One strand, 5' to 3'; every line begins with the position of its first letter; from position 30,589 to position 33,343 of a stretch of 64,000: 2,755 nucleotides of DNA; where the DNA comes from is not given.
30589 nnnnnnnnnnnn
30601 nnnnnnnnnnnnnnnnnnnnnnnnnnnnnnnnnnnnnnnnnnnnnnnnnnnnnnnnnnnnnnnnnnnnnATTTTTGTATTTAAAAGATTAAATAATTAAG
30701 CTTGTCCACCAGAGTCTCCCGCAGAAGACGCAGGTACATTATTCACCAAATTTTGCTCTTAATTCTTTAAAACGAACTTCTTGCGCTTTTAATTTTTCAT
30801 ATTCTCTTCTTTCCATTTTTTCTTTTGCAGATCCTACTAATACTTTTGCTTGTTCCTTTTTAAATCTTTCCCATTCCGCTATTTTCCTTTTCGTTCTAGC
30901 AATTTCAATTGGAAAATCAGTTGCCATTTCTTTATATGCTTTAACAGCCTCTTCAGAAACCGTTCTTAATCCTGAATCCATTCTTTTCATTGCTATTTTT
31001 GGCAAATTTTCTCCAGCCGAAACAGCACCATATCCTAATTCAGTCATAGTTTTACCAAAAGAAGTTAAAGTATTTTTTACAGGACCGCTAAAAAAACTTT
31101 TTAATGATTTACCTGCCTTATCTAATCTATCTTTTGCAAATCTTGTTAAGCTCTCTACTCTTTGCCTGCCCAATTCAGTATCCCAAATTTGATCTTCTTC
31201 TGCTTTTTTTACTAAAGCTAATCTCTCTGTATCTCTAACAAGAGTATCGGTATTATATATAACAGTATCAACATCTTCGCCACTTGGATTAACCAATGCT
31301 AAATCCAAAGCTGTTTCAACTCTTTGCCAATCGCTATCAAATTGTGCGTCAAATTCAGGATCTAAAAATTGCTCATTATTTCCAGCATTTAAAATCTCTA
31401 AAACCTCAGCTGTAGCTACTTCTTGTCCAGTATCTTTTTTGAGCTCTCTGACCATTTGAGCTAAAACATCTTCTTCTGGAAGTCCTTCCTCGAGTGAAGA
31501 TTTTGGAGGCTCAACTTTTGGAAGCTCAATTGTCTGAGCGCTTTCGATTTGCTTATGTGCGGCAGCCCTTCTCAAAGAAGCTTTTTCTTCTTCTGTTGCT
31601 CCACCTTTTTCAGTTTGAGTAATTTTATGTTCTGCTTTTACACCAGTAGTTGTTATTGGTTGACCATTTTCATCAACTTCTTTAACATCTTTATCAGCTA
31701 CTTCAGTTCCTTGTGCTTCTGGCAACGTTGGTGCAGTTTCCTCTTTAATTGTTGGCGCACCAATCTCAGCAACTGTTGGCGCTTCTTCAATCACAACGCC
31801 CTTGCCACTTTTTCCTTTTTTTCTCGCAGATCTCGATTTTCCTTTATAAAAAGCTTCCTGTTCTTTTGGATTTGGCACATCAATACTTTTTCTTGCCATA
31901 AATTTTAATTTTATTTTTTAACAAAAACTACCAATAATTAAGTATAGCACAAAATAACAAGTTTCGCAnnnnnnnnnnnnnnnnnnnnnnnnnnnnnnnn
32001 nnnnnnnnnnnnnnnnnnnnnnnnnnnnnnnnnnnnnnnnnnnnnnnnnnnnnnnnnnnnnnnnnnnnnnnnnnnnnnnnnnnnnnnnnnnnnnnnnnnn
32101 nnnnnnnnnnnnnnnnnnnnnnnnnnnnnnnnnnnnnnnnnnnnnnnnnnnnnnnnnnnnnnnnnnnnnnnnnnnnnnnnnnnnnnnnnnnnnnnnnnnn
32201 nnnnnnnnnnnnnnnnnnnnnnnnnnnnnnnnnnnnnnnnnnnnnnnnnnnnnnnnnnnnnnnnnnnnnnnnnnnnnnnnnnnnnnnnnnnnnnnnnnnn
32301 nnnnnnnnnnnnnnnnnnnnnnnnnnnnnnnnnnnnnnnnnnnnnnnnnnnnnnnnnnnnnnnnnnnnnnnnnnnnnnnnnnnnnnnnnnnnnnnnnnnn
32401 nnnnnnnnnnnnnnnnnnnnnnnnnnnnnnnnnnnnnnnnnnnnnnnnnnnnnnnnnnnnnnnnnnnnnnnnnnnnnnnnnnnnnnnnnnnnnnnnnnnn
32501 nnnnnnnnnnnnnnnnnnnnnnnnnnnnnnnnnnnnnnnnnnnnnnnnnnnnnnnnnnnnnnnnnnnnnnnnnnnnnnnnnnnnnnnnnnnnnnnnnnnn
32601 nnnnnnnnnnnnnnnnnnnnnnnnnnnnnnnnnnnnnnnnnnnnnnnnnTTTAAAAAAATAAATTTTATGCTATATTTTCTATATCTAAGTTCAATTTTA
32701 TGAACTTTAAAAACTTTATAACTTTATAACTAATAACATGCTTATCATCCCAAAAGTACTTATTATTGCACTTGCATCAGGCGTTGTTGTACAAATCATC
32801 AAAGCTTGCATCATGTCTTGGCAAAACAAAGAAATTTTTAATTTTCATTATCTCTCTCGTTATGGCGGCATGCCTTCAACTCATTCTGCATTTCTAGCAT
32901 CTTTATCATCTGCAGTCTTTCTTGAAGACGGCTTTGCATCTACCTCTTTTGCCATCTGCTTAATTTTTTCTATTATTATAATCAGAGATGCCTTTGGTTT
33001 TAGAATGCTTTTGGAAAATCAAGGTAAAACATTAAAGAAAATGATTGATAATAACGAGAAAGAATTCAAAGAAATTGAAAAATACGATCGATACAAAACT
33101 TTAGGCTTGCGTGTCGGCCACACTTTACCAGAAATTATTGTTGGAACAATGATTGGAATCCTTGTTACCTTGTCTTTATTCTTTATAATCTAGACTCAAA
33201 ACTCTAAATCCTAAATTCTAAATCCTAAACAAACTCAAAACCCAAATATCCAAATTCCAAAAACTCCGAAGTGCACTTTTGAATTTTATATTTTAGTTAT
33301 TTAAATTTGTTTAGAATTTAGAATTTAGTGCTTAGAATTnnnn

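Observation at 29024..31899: Three-gene cassette of acidic, low-complexity proteins (two paralogs flanking a coiled-coil protein) occupying the position upstream of rpoB where rplJ-rplL usually sit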

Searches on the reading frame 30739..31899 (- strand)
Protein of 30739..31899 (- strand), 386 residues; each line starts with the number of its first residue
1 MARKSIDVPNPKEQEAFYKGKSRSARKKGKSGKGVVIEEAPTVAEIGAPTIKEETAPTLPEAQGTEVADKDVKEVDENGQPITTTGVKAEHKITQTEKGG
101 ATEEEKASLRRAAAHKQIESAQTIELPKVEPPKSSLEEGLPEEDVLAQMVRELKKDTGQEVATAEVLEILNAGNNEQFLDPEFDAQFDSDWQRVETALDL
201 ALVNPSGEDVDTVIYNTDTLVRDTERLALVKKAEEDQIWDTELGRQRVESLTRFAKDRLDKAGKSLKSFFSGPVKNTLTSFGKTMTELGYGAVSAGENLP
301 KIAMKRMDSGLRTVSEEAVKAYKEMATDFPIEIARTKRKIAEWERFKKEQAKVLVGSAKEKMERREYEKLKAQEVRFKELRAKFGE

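Call 4: search_protein_families(library=pfam, proteins=[window:30739-31899:-], max_evalue=1)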
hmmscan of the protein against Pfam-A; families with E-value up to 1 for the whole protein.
window:30739-31899:- (386 aa): 1 family
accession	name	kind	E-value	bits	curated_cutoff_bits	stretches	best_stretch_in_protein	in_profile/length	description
PF08178.16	GnsAB_toxin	-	0.086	13.2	27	1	144-163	16-35/54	GnsA/GnsB toxin of bacterial toxin-antitoxin system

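Call 5: search_protein_families(library=ncbifam, proteins=[window:30739-31899:-], max_evalue=1)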
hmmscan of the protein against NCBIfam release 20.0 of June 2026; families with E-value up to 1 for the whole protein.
window:30739-31899:- (386 aa): 1 family
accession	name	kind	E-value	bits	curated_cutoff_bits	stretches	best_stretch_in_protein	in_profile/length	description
NF005224.0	PRK06720.1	equivalog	0.16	11.9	207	1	154-195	45-84/169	hypothetical protein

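Call 10: find_homologous_proteins(query=window:30739-31899:-, max_evalue=0.001)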
Query window:30739-31899:- (386 aa): 2 proteins with E <= 0.001 among 8000 candidates.
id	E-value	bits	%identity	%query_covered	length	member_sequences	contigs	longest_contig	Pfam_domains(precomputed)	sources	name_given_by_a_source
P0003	1.2e-240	816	100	100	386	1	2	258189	-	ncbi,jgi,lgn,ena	ncbi:MAG: hypothetical protein WC663_04230 [Patescibacteria group bacterium]|jgi:hypothetical protei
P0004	9.8e-79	284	47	99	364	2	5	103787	-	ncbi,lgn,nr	ncbi:MAG: hypothetical protein PHN19_02490 [Patescibacteria group bacterium]|nr:hypothetical protein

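Call 12: find_encoding_contigs(protein=P0004, flank=10000, max_places=5)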
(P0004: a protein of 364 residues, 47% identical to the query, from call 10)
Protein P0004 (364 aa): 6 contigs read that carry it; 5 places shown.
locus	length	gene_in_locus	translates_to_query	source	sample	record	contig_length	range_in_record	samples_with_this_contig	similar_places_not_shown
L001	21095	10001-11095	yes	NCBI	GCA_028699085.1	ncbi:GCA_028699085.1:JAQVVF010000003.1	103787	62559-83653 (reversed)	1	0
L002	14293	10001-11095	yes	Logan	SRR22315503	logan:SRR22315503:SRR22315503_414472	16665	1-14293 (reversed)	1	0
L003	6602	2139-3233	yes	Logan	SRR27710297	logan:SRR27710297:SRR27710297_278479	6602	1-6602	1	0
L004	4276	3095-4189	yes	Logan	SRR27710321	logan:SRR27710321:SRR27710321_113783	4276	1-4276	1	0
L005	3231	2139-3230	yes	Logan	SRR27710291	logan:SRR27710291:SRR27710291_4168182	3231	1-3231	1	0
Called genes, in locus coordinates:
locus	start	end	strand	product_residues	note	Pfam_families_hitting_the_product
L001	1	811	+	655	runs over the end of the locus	PF10102:DUF2341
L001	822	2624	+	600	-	PF00704:Glyco_hydro_18, PF13290:CHB_HEX_C_1, PF13287:Fn3_assoc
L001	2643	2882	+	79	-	-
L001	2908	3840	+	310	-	PF01699:Na_Ca_ex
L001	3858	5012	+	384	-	PF00324:AA_permease (weak), PF01490:Aa_trans, PF03222:Trp_Tyr_perm, PF13520:AA_permease_2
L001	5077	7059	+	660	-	-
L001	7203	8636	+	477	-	PF08245:Mur_ligase_M, PF02875:Mur_ligase_C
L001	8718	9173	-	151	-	PF02681:DUF212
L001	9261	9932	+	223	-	PF00814:TsaD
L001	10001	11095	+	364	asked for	-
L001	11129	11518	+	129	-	-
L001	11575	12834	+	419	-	-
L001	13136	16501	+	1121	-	PF04563:RNA_pol_Rpb2_1, PF04561:RNA_pol_Rpb2_2, PF04565:RNA_pol_Rpb2_3, PF10385:RNA_pol_Rpb2_45, PF00562:RNA_pol_Rpb2_6, PF04560:RNA_pol_Rpb2_7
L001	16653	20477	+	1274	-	PF04997:RNA_pol_Rpb1_1, PF00623:RNA_pol_Rpb1_2, PF04983:RNA_pol_Rpb1_3, PF05000:RNA_pol_Rpb1_4, PF04998:RNA_pol_Rpb1_5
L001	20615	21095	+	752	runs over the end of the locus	PF13491:FtsK_4TM, PF17854:FtsK_alpha, PF01580:FtsK_SpoIIIE, PF09397:FtsK_gamma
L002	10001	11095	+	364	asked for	-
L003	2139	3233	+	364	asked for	-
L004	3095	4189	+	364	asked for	-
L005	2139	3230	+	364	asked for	?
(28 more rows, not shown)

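Call 57: search_protein_families(library=phrogs, proteins=[window:30739-31899:-], max_evalue=0.1)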
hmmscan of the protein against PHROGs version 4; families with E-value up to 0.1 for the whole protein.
window:30739-31899:- (386 aa): 3 families
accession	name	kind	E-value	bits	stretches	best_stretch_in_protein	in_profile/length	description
phrog_33732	-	moron, auxiliary metabolic gene and host takeover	0.0086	16.5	1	253-369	185-293/318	glycosyltransferase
phrog_21544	-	unknown function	0.082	14.3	0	296-354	15-80/110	-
phrog_30041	-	unknown function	0.093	14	0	300-322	5-27/78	-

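Call 58: search_protein_families(library=padloc, proteins=[window:30739-31899:-], max_evalue=0.1)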
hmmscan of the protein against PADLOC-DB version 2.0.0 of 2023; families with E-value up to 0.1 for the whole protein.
window:30739-31899:- (386 aa): 0 families

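Call 71: predict_structure(alignment_id=A2)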
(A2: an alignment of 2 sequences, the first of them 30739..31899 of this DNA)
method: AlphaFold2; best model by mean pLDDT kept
length: 386 residues; sequences in the alignment: 2
mean_pLDDT: 48.9   pTM: 0.21
mean pLDDT of the five models: 48.9, 46.2, 45.0, 44.6, 43.8
residues with pLDDT >= 90: 0; 70-90: 34; 50-70: 139; < 50: 213
segments of 3 or more residues with pLDDT < 50: 1-9, 17-76, 81-101, 113-180, 230-241, 289-301, 328-330
pLDDT, mean of each block of 10 residues (from residue 1): 42 49 34 32 32 31 31 46 34 30 52 46 34 35 40 44 39 37 67 72 62 70 60 42 50 57 55 54 53 44 52 55 49 53 62 57 73 79 60
secondary structure, 60 per line:
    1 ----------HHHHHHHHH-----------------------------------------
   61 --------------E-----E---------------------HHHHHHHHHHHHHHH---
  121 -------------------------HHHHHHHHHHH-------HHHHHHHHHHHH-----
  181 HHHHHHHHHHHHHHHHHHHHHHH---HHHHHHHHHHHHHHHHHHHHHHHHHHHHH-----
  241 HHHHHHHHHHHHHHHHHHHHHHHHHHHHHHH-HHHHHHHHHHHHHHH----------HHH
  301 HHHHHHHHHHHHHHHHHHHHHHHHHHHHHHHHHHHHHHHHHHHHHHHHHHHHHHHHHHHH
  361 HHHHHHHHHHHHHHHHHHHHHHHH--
elements in order: H11-19 H103-117 H146-156 H164-175 H181-203 H207-235 H241-271 H273-287 H298-384
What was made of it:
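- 30739..31899 (-): ORF386 (NCBI WC663_04230), the 'A-type' long protein. It has a basic N-terminal tag (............), a ~230-aa acidic indel-rich disordered region carrying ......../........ motifs, and a ~150-aa net-basic helical C-terminal domain ending ......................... AF2 pLDDT 48.9, with residues 1-180 unstructured and 181-384 helical (call 71).
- ORF386 residues 1-180 are unstructured and the C-terminal half is helical (call 71).
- Tried and rejected: The single-chain ORF386 model was too poor (pLDDT 48.9) for a fold search (call 71).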

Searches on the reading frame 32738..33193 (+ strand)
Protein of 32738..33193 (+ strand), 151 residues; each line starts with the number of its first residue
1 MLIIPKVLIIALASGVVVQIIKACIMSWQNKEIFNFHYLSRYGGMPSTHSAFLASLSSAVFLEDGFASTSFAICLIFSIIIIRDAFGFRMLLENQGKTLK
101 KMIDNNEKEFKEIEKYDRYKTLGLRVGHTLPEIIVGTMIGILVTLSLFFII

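Call 4: search_protein_families(library=pfam, proteins=[window:32738-33193:+], max_evalue=1)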
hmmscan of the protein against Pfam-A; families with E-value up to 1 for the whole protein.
window:32738-33193:+ (151 aa): 2 families
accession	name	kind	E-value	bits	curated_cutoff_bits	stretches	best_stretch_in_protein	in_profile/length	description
PF02681.20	DUF212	-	1.1e-31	110.1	26.5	1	6-143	4-126/126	Divergent PAP2 family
PF06695.16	Sm_multidrug_ex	-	0.011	16.8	30.7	1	70-146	19-99/121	Putative small multi-drug export protein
